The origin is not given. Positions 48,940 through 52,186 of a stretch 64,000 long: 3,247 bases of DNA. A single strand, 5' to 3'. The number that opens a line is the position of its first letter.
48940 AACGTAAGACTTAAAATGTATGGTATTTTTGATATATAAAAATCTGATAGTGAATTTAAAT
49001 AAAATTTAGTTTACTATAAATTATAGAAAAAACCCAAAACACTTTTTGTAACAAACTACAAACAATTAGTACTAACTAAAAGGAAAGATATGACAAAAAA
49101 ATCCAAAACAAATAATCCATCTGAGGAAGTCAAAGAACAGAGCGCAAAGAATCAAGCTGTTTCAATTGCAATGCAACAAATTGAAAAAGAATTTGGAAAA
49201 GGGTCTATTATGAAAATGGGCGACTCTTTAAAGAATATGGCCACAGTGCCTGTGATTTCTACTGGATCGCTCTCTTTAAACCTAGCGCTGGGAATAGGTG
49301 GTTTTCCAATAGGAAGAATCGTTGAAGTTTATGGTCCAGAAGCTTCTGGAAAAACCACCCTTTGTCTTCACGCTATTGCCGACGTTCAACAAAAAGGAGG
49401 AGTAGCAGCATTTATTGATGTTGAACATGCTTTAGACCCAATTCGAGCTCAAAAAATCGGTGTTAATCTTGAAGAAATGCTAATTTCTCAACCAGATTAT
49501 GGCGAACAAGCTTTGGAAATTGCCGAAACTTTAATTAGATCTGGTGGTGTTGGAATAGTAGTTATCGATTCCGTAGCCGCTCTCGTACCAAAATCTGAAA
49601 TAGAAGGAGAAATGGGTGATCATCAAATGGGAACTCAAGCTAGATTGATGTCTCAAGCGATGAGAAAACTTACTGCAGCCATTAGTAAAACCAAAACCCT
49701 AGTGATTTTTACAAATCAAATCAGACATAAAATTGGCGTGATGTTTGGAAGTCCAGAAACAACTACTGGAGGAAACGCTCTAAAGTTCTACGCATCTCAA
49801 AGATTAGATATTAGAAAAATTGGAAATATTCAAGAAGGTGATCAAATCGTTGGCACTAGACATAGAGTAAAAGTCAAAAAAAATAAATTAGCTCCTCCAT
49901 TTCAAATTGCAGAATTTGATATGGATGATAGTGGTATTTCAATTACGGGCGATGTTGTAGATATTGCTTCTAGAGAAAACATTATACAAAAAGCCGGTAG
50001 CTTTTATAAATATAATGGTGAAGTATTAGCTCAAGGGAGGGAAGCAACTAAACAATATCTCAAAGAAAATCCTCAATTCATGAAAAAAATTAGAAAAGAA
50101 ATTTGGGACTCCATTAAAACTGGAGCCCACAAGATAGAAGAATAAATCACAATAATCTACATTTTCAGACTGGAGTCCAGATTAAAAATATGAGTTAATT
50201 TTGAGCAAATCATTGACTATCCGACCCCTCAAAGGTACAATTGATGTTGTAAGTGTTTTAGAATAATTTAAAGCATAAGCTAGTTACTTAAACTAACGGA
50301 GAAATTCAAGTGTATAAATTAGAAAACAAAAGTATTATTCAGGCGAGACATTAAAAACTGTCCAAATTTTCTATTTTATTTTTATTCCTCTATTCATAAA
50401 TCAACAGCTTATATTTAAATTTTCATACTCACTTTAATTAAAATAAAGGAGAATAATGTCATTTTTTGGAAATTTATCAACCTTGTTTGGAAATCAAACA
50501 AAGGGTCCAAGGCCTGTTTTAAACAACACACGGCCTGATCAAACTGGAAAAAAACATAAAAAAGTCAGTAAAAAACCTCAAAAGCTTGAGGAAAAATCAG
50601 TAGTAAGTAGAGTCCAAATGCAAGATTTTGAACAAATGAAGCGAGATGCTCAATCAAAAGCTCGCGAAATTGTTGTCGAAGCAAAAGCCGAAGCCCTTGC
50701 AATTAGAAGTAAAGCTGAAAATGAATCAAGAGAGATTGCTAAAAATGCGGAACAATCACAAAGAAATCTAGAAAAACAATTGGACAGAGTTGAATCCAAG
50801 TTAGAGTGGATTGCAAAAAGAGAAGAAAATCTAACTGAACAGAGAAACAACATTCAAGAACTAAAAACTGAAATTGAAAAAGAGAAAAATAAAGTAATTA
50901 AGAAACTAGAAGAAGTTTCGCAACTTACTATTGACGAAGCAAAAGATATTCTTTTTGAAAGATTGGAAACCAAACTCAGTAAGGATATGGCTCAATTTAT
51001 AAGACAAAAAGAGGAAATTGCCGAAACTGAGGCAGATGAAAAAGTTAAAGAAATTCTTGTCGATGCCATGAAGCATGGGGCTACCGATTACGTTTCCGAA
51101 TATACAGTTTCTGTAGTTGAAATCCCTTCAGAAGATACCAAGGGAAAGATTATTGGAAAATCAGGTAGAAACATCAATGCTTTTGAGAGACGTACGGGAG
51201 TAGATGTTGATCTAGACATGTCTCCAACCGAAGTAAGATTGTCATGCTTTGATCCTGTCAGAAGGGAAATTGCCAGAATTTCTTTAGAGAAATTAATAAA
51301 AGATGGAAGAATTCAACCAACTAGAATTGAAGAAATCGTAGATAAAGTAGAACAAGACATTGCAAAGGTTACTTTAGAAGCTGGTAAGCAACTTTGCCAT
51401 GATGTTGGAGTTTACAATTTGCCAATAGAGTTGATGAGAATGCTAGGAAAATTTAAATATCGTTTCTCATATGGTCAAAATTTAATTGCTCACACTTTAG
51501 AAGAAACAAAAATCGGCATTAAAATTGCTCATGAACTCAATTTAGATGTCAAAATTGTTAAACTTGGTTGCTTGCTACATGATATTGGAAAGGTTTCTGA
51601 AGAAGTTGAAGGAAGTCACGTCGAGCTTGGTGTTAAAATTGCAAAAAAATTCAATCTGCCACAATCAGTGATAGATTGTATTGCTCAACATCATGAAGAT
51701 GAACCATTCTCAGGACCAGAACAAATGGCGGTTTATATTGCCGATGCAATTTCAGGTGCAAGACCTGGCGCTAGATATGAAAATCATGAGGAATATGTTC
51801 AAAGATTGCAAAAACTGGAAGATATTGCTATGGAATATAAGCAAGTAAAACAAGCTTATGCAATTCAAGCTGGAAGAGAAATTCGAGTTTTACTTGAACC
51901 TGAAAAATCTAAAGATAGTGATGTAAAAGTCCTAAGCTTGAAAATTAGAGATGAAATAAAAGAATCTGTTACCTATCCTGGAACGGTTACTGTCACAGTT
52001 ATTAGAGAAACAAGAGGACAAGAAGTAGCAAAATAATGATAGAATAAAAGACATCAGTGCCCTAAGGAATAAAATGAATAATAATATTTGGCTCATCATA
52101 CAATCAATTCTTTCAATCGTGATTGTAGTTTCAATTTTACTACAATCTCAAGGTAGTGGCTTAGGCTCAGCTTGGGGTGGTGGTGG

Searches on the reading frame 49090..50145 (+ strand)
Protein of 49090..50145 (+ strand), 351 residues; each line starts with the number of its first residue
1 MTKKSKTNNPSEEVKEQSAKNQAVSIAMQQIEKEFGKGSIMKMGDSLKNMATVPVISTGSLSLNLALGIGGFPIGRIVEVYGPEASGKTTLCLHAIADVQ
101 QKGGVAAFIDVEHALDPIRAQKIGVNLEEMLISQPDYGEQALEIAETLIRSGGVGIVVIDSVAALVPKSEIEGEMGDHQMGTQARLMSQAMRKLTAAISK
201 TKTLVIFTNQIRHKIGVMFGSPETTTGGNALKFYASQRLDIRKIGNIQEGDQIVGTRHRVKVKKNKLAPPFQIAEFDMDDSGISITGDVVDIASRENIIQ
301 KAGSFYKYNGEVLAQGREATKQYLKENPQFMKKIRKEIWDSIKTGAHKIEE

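Call 28: search_protein_families(library=pfam, proteins=[window:49090-50145:+], max_evalue=0.001)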
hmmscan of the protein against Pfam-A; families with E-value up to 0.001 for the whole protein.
window:49090-50145:+ (351 aa): 6 families
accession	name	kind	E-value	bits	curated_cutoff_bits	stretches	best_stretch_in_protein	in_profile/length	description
PF00154.27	RecA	-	1.2e-125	418.6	27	1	23-278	2-255/262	recA bacterial DNA recombination protein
PF21096.2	RecA_C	-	2e-20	73.1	27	1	287-342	1-56/57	RecA C-terminal domain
PF08423.17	Rad51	-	8.1e-11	42.1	22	1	55-243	7-211/244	Rad51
PF06745.19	ATPase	-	1e-06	28.7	26.6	1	69-129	13-76/231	KaiC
PF13481.12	AAA_25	-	0.00011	22.3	27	0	73-107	31-63/195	AAA domain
PF01637.24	ATPase_2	-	0.0003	21.1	33.2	1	77-205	22-113/225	ATPase domain predominantly from Archaea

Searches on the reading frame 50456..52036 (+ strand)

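Call 28: search_protein_families(library=pfam, proteins=[window:50456-52036:+], max_evalue=0.001)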
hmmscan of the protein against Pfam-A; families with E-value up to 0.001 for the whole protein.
window:50456-52036:+ (526 aa): 4 families
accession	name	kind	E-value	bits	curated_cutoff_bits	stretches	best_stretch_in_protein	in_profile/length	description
PF12072.13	RNase_Y_N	-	1.7e-22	80.3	32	1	59-212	41-201/201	RNase Y N-terminal region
PF01966.28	HD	-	5.9e-15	56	22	1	344-433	2-114/116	HD domain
PF00013.35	KH_1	-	1.3e-06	28.5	21.5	1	221-273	4-60/66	KH domain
PF08668.18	HDOD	-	0.00028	20.9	22.9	0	385-414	166-195/196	HDOD domain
